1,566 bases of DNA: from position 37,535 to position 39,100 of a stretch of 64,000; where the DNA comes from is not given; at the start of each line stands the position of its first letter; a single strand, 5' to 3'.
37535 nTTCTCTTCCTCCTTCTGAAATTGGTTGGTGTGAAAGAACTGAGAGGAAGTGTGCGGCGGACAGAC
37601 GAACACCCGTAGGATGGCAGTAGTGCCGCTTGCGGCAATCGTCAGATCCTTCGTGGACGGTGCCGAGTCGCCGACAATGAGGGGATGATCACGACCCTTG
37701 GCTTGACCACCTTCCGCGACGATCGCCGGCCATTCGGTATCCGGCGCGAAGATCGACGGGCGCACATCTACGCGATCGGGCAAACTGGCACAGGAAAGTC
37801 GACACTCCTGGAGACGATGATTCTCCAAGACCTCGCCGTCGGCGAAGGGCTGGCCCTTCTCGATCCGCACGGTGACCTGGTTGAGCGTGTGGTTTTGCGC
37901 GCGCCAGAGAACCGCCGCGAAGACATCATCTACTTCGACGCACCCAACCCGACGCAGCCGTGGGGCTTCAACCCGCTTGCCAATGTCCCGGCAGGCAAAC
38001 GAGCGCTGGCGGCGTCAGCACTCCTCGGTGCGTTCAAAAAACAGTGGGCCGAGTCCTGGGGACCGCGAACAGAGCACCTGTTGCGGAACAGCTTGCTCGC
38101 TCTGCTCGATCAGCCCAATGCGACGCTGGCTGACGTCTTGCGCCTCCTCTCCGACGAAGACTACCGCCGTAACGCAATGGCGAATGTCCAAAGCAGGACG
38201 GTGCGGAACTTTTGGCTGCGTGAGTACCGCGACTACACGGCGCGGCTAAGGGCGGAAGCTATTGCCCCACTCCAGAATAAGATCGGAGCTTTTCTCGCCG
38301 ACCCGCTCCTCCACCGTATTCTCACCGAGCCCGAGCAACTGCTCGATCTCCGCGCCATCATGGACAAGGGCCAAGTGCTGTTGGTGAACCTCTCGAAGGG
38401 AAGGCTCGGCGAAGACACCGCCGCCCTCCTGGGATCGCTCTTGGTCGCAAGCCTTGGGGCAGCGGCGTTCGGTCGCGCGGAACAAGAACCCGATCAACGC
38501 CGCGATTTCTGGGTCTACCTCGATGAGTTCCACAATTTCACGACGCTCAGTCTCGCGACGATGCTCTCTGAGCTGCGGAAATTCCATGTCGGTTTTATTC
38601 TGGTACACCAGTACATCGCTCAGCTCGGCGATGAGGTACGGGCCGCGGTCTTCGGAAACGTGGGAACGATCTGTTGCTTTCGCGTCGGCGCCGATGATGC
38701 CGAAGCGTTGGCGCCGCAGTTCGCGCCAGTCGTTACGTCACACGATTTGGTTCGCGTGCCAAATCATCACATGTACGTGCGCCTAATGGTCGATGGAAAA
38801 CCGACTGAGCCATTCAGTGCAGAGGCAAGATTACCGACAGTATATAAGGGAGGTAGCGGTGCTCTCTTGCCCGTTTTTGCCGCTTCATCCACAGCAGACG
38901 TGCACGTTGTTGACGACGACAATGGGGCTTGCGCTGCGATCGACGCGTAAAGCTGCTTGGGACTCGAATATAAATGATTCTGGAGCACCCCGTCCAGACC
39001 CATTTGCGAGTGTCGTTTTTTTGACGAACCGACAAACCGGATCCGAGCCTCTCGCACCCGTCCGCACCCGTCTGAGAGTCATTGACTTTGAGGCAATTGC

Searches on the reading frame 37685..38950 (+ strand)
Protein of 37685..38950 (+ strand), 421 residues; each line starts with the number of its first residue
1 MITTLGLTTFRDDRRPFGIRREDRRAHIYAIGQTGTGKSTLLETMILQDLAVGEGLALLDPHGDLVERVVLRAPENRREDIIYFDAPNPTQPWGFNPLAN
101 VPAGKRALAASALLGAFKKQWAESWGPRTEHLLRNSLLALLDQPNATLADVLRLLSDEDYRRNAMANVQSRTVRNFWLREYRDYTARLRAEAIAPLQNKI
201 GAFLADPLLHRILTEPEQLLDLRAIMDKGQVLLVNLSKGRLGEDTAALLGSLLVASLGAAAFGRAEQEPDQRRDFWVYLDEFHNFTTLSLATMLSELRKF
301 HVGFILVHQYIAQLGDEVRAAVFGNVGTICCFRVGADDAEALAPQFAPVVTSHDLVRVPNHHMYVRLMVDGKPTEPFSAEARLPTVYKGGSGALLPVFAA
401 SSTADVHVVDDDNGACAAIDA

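Call 41: search_protein_families(library=pfam, proteins=[window:37685-38950:+], max_evalue=0.001)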
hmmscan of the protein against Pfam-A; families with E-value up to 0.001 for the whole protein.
window:37685-38950:+ (421 aa): 5 families
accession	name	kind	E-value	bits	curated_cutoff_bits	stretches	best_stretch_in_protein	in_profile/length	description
PF10412.15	TrwB_AAD_bind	-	8.5e-13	48.4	20.5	1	23-329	13-305/387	Type IV secretion-system coupling protein DNA-binding domain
PF13401.12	AAA_22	-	2.9e-06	28.1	27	0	23-92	3-47/130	AAA domain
PF01935.23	DUF87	-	0.00014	22.5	23.2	1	27-238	25-203/220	Helicase HerA, central domain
PF02534.20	T4SS-DNA_transf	-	0.00095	18.6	20.1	0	25-316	44-346/468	Type IV secretory system Conjugative DNA transfer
PF12696.13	TraG-D_C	-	0.00096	19.5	22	0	277-337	4-68/126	TraM recognition site of TraD and TraG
